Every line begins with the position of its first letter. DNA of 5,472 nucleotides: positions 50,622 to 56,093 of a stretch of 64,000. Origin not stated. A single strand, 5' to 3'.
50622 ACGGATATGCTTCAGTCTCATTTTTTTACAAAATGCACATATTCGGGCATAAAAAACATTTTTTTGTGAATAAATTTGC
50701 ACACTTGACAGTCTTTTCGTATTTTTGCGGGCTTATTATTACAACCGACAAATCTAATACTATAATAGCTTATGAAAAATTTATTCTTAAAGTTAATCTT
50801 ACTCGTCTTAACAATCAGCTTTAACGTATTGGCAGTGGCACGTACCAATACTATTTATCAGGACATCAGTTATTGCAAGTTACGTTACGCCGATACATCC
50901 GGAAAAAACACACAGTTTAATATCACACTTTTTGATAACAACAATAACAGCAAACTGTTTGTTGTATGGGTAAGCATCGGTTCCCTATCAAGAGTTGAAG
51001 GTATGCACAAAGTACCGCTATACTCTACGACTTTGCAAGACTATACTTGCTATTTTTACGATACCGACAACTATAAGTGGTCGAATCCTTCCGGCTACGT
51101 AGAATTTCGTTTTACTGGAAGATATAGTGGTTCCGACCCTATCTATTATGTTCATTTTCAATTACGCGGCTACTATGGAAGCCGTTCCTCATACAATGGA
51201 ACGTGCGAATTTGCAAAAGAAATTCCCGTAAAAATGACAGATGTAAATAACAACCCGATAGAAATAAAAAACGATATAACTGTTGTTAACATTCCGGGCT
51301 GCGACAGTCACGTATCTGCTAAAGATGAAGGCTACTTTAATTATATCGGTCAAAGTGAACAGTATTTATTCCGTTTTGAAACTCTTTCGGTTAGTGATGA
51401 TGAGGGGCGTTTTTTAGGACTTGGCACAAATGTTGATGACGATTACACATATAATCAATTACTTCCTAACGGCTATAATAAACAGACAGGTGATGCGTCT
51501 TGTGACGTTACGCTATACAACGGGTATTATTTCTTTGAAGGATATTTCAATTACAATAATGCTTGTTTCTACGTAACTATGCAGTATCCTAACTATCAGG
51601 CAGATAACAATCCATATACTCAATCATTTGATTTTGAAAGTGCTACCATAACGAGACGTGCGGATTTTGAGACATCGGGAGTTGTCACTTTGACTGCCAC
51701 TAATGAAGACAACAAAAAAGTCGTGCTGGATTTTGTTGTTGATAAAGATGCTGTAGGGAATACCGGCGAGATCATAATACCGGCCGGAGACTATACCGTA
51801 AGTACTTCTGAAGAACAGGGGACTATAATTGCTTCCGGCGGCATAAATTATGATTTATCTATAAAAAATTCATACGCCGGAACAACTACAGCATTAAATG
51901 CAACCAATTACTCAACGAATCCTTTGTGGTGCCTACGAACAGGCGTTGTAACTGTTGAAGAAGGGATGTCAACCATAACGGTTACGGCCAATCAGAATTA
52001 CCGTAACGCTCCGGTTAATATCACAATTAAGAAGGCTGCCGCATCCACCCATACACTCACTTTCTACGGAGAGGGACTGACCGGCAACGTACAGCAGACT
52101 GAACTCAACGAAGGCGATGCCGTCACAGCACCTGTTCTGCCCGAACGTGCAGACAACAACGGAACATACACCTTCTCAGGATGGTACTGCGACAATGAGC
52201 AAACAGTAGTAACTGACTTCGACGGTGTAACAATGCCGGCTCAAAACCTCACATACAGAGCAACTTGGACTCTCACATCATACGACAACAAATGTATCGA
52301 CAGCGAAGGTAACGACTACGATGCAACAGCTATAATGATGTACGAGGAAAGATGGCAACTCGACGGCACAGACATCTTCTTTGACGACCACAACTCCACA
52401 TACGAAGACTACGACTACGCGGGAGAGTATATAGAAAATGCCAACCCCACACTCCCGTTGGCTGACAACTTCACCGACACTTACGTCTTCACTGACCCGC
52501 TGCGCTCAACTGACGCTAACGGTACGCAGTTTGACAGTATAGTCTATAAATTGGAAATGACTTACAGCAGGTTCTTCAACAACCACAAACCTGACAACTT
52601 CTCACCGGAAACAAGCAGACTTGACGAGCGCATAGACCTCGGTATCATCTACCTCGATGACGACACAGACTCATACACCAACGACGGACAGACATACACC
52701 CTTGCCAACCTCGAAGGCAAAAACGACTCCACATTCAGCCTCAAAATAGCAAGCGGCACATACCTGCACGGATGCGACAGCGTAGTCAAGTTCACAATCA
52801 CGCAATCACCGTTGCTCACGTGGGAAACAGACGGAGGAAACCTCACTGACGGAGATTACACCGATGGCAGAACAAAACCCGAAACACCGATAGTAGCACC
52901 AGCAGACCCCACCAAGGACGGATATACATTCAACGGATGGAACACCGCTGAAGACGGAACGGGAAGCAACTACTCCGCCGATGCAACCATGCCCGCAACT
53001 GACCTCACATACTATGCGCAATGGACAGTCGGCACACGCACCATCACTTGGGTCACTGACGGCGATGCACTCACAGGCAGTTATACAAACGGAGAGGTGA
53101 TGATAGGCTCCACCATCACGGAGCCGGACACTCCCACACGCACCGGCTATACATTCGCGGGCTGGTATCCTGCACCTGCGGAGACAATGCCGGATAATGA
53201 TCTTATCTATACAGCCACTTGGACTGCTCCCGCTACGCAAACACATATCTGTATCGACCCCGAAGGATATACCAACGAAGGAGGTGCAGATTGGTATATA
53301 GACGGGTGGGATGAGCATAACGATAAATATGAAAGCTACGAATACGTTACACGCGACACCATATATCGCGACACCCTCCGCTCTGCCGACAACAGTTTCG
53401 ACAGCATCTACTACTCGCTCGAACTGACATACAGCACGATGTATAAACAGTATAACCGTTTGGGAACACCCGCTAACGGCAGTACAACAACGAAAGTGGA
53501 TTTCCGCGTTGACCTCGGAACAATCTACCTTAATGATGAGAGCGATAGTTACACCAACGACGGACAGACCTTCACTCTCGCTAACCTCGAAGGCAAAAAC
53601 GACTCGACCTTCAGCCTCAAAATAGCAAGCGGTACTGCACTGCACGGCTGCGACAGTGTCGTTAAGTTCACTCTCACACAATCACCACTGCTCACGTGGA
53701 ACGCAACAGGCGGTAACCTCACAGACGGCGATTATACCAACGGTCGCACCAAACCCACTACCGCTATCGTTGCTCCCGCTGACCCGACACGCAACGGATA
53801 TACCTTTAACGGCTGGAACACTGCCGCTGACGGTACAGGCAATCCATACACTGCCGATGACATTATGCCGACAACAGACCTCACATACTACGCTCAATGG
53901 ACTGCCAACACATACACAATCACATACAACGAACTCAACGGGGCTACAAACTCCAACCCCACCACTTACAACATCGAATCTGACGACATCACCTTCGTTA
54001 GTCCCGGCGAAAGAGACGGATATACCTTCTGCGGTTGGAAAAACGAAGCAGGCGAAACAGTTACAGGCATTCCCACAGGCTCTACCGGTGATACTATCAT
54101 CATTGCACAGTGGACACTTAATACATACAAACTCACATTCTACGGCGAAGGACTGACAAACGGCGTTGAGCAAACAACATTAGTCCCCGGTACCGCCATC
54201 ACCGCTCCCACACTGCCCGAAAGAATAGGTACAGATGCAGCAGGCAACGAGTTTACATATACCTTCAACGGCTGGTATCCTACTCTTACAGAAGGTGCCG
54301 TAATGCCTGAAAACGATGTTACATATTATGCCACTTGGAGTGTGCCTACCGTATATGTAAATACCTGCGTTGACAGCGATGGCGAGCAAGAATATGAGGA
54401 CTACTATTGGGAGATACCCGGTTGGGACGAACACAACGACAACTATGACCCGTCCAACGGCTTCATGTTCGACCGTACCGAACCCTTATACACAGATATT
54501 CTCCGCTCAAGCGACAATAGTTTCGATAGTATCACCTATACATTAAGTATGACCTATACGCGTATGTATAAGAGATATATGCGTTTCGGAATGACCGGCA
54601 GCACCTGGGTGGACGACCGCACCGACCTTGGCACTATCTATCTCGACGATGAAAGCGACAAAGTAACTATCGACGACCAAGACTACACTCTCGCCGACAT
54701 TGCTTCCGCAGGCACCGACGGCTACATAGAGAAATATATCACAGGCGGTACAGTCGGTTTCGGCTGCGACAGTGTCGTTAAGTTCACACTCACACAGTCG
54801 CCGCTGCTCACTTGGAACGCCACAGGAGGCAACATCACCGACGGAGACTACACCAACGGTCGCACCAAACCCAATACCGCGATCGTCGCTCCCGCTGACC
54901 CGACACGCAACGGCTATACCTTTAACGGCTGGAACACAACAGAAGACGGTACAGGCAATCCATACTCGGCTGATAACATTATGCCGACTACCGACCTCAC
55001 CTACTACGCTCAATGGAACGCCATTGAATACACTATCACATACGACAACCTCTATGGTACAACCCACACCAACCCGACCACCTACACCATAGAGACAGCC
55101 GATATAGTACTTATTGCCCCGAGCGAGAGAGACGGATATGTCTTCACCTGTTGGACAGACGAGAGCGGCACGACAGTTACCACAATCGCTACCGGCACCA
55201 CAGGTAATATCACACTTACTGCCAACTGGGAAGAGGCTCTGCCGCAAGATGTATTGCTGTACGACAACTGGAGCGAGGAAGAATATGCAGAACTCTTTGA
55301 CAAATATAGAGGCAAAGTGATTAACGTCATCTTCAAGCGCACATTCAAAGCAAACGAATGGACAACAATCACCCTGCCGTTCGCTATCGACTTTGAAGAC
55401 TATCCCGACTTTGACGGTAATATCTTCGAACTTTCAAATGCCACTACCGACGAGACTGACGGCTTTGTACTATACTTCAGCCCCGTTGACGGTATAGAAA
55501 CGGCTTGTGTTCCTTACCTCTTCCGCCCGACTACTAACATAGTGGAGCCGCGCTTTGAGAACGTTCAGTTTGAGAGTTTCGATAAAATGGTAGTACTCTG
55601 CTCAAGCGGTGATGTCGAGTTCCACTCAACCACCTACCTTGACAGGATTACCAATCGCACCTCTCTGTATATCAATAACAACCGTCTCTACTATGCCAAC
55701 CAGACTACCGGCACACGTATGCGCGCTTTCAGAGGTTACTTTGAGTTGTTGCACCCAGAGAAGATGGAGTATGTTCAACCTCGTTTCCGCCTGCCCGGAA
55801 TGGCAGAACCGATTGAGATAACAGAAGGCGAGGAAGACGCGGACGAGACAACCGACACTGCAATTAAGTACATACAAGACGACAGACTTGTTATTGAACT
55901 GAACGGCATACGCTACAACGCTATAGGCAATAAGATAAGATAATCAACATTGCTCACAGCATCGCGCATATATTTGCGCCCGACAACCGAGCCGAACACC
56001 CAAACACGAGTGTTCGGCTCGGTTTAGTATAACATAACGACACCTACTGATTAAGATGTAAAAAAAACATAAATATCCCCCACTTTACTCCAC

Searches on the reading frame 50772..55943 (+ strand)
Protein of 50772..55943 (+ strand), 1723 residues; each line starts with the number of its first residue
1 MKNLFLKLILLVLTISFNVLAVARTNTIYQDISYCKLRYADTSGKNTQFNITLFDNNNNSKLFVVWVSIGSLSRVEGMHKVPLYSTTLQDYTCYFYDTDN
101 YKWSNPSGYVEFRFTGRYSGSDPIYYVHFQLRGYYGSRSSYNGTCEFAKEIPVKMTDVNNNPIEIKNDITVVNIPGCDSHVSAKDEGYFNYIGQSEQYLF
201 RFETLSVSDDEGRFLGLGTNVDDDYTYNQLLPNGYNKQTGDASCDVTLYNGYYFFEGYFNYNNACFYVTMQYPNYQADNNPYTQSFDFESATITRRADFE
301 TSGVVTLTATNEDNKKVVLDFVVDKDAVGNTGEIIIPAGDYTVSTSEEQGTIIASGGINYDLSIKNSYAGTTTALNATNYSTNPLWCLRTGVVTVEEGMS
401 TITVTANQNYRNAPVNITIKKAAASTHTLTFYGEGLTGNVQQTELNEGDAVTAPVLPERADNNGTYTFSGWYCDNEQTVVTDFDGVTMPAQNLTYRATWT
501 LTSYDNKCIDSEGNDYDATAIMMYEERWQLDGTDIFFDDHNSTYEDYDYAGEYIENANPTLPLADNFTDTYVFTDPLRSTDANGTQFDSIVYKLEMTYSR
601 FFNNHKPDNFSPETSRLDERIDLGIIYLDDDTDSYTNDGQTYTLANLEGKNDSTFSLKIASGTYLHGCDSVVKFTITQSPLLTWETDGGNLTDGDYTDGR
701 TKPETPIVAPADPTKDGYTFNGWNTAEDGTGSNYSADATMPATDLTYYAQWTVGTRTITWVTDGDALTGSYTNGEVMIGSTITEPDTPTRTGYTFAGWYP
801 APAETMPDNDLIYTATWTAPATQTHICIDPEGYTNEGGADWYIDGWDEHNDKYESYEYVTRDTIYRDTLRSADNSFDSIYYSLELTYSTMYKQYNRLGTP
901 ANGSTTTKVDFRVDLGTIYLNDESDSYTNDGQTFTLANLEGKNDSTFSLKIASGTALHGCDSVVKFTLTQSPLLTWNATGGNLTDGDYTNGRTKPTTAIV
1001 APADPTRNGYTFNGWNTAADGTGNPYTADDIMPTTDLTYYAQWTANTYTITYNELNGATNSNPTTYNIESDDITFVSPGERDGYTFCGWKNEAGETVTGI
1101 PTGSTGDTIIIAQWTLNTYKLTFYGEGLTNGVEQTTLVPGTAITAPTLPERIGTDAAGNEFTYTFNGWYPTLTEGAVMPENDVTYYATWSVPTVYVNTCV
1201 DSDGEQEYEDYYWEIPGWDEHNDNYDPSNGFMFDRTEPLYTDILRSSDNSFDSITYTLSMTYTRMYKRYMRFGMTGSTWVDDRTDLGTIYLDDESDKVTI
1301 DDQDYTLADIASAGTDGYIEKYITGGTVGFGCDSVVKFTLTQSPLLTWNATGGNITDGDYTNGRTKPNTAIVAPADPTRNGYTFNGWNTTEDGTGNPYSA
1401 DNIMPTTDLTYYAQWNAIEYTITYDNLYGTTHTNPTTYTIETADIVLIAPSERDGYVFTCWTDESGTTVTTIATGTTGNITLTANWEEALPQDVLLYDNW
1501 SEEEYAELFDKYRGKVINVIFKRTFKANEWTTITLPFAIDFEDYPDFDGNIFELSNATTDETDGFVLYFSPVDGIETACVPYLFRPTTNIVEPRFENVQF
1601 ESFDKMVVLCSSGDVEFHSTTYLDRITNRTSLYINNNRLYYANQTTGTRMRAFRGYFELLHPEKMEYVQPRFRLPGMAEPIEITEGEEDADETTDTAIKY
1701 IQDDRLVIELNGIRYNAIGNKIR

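Call 9: search_protein_families(library=pfam, proteins=[window:50772-55943:+], max_evalue=0.001)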
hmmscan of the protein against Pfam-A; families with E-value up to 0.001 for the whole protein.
window:50772-55943:+ (1723 aa): 2 families
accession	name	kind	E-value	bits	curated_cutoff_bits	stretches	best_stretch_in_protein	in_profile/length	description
PF09479.16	Flg_new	-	1e-69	231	27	7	975-1042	4-65/65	Listeria-Bacteroides repeat domain (List_Bact_rpt)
PF18998.6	Flg_new_2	-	1e-17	64.3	23.6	2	1347-1418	4-72/73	Divergent InlB B-repeat domain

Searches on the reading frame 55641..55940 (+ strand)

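Call 11: search_protein_families(library=ncbifam, proteins=[window:55641-55940:+], max_evalue=10)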
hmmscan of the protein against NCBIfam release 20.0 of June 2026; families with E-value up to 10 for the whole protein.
seq(100 aa): 1 family
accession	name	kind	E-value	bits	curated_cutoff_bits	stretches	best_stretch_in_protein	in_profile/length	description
NF047656.1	ColgnaseColALepto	equivalog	0.075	11.1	1550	1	4-56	471-521/880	collagenase ColA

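Call 12: search_protein_families(library=pfam, proteins=[window:55641-55940:+], max_evalue=10)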
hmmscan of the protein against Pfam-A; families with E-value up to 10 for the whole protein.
seq(100 aa): 1 family
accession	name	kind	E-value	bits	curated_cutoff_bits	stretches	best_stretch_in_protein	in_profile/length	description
PF10834.13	DUF2560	-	0.074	13.7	25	1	71-96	24-49/72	Protein of unknown function (DUF2560)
